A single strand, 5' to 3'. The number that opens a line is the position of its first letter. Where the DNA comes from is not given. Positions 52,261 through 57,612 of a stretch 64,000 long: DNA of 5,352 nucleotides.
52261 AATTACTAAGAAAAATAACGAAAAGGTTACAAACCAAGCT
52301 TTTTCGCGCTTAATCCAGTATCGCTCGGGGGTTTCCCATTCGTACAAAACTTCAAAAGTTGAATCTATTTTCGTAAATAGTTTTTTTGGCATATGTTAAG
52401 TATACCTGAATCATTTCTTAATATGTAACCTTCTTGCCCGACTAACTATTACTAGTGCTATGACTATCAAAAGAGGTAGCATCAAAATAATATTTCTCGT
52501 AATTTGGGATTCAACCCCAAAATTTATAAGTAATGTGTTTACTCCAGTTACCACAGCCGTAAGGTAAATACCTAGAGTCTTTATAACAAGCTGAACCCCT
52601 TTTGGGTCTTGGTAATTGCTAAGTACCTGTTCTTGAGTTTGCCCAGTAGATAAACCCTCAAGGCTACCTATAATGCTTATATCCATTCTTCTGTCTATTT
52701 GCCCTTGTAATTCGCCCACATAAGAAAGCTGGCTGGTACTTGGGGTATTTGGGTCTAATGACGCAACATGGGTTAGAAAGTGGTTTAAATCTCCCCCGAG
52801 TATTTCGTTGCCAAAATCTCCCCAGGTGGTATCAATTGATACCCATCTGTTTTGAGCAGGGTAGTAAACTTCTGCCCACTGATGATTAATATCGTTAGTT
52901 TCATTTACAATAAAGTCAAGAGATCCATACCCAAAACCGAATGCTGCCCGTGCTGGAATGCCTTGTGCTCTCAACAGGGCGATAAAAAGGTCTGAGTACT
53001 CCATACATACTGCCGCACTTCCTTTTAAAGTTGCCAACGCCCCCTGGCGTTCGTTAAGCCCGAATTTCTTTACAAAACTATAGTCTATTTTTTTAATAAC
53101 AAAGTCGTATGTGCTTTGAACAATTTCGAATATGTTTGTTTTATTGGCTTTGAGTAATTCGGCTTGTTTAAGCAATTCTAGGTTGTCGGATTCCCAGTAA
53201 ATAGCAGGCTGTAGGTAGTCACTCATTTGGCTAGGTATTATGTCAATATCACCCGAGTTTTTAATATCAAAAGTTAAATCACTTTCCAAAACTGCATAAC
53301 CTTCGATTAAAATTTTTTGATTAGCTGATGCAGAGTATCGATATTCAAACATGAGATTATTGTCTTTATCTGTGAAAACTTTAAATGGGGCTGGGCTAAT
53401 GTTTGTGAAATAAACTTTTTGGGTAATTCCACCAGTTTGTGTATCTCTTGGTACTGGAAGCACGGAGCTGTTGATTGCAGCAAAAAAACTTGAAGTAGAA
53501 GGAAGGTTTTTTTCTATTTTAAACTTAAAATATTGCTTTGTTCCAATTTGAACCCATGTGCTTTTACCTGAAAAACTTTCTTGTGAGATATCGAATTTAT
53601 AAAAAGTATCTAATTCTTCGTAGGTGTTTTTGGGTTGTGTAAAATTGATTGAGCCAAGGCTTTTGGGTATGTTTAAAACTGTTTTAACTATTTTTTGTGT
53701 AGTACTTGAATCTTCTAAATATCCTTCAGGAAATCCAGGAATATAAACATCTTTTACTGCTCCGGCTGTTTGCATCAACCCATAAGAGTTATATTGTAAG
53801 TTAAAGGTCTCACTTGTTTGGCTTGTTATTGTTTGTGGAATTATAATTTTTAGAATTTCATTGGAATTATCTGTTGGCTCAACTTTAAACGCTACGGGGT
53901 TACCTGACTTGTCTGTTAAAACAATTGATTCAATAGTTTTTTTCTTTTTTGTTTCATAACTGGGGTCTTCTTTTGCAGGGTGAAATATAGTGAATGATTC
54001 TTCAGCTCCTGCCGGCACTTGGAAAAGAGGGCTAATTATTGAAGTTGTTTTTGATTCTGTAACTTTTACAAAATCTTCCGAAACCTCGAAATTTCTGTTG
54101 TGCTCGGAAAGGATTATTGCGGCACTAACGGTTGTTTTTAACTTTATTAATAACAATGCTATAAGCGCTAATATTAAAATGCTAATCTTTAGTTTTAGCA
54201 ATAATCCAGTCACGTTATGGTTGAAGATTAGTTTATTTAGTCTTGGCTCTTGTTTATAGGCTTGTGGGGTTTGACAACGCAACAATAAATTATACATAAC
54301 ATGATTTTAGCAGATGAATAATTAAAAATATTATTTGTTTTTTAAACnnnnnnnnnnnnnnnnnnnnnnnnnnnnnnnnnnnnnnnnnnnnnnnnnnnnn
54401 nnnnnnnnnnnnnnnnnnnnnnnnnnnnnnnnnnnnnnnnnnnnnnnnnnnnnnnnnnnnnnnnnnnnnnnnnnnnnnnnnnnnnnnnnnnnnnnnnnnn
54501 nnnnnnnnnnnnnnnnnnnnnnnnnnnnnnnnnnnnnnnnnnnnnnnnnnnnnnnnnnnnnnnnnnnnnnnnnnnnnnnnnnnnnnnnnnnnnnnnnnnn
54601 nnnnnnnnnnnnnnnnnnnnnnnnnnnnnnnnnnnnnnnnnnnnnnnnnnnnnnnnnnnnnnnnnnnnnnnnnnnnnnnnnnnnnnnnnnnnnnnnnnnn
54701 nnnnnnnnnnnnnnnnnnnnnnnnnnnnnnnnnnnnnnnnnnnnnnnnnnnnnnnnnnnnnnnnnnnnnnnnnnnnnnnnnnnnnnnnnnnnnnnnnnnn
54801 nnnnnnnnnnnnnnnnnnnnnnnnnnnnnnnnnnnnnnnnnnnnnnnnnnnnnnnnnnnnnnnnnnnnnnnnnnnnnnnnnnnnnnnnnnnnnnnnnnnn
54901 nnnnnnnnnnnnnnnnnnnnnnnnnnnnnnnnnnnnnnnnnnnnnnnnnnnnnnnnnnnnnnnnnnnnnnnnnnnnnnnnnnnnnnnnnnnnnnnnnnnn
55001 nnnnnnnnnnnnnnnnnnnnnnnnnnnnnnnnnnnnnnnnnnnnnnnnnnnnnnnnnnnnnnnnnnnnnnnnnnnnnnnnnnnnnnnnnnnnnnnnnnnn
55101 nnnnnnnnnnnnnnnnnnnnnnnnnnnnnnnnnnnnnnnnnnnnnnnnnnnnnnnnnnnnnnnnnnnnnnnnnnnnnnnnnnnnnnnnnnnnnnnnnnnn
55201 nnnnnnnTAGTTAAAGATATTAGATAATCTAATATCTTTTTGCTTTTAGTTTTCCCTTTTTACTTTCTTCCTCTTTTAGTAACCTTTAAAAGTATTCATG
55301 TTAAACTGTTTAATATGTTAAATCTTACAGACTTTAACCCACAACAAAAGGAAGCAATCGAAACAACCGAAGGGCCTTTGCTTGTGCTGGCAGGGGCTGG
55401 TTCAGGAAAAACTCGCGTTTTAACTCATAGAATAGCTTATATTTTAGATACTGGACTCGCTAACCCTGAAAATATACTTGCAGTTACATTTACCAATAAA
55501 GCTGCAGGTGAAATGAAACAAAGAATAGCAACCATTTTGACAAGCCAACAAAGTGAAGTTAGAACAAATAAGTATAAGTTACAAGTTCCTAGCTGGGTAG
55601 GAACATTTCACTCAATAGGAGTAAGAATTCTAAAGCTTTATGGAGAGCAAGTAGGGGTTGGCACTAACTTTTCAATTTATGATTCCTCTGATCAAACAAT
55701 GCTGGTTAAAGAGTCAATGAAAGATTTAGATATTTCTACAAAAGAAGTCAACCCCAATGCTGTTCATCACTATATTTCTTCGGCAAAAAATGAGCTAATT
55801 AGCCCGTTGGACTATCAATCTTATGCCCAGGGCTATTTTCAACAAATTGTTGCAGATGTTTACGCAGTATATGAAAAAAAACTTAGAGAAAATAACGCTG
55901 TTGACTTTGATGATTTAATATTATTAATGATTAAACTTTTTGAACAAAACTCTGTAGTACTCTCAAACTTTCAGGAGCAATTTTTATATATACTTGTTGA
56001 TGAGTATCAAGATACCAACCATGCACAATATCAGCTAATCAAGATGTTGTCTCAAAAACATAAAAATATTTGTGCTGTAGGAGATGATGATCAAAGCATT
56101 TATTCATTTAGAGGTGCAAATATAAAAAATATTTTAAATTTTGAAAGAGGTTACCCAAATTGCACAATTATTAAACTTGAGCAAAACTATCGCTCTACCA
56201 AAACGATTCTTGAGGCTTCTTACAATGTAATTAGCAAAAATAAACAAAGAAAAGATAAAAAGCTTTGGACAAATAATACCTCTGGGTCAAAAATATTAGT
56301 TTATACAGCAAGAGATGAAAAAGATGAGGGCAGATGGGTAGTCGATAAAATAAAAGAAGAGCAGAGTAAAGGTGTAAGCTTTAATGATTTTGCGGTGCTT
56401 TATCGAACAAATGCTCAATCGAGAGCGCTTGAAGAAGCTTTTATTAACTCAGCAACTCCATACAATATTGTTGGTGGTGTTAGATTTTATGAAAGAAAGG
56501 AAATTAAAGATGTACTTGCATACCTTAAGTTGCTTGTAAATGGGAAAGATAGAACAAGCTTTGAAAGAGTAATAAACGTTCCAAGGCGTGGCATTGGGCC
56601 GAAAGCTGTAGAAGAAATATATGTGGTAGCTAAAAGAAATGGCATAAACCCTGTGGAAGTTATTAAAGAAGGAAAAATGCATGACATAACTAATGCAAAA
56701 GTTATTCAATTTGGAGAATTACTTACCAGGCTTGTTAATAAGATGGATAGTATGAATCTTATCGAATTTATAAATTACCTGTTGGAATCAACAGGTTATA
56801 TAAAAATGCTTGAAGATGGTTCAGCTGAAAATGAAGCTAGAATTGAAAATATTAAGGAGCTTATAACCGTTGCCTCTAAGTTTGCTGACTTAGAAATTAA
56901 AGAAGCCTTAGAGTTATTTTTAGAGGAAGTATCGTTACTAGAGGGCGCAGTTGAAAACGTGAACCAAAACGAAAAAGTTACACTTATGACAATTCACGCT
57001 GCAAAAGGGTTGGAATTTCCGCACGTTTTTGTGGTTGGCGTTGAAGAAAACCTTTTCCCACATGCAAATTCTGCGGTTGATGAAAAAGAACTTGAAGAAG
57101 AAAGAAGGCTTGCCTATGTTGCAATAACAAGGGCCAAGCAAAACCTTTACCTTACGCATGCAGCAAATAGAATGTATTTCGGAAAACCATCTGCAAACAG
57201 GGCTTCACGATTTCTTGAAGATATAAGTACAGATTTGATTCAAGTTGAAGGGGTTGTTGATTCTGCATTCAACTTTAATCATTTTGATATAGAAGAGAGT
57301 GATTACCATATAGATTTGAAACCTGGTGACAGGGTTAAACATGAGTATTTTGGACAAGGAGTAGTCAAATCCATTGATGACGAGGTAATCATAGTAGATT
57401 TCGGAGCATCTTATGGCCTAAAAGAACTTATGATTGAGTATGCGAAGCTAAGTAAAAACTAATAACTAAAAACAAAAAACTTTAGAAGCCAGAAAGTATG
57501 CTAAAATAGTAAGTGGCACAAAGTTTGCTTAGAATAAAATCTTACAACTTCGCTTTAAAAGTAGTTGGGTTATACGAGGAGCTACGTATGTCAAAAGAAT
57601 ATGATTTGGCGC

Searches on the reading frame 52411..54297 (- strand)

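Call 31: search_protein_families(library=pfam, proteins=[window:52411-54297:-], max_evalue=0.00001)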
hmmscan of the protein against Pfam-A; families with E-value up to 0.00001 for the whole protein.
window:52411-54297:- (628 aa): 1 family
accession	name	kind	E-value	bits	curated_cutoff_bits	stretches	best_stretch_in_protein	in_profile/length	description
PF01841.26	Transglut_core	-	1.8e-18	67.2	23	1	383-489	8-107/108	Transglutaminase-like superfamily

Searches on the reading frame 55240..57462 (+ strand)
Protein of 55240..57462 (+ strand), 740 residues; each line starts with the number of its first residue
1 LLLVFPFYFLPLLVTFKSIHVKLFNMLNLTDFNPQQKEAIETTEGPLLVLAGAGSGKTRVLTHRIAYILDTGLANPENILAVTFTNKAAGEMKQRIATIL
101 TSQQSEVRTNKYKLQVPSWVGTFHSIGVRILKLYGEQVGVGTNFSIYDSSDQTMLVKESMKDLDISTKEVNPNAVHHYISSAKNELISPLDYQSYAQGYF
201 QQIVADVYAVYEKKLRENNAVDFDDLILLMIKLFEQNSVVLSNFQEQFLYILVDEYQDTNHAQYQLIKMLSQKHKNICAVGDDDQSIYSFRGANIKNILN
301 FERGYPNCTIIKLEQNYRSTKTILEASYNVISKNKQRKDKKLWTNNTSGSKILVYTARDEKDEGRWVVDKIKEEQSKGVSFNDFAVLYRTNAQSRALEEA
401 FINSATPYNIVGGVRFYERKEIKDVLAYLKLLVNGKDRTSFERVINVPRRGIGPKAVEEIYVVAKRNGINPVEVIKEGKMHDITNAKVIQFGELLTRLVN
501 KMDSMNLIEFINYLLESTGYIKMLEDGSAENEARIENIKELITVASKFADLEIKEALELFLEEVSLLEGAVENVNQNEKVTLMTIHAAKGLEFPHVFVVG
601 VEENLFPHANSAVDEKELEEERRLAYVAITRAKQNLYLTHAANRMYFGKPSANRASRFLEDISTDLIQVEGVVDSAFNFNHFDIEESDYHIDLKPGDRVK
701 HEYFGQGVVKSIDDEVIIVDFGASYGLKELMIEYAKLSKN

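Call 31: search_protein_families(library=pfam, proteins=[window:55240-57462:+], max_evalue=0.00001)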
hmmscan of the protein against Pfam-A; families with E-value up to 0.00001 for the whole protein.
window:55240-57462:+ (740 aa): 7 families
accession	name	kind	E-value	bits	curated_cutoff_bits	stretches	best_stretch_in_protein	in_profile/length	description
PF00580.27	UvrD-helicase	-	9.6e-97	324.3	23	1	33-305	2-270/271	UvrD/REP helicase N-terminal domain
PF13361.12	UvrD_C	-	5.3e-83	279.8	25.6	1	311-641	1-348/350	UvrD-like helicase C-terminal domain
PF13245.12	AAA_19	-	6.3e-25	88.3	25.1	1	36-291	1-134/134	AAA domain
PF13538.12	UvrD_C_2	-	1.8e-11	44.1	27.4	1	580-638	2-51/52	UvrD-like helicase C-terminal domain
PF01443.25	Viral_helicase1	-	3.4e-09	37.3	21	0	560-638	159-226/228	Viral superfamily 1 RNA helicase core domain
PF13087.12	AAA_12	-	6.8e-06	26.2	27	0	555-638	113-190/195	AAA domain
PF13604.12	AAA_30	-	8.3e-06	26.1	27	0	32-97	2-67/191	AAA domain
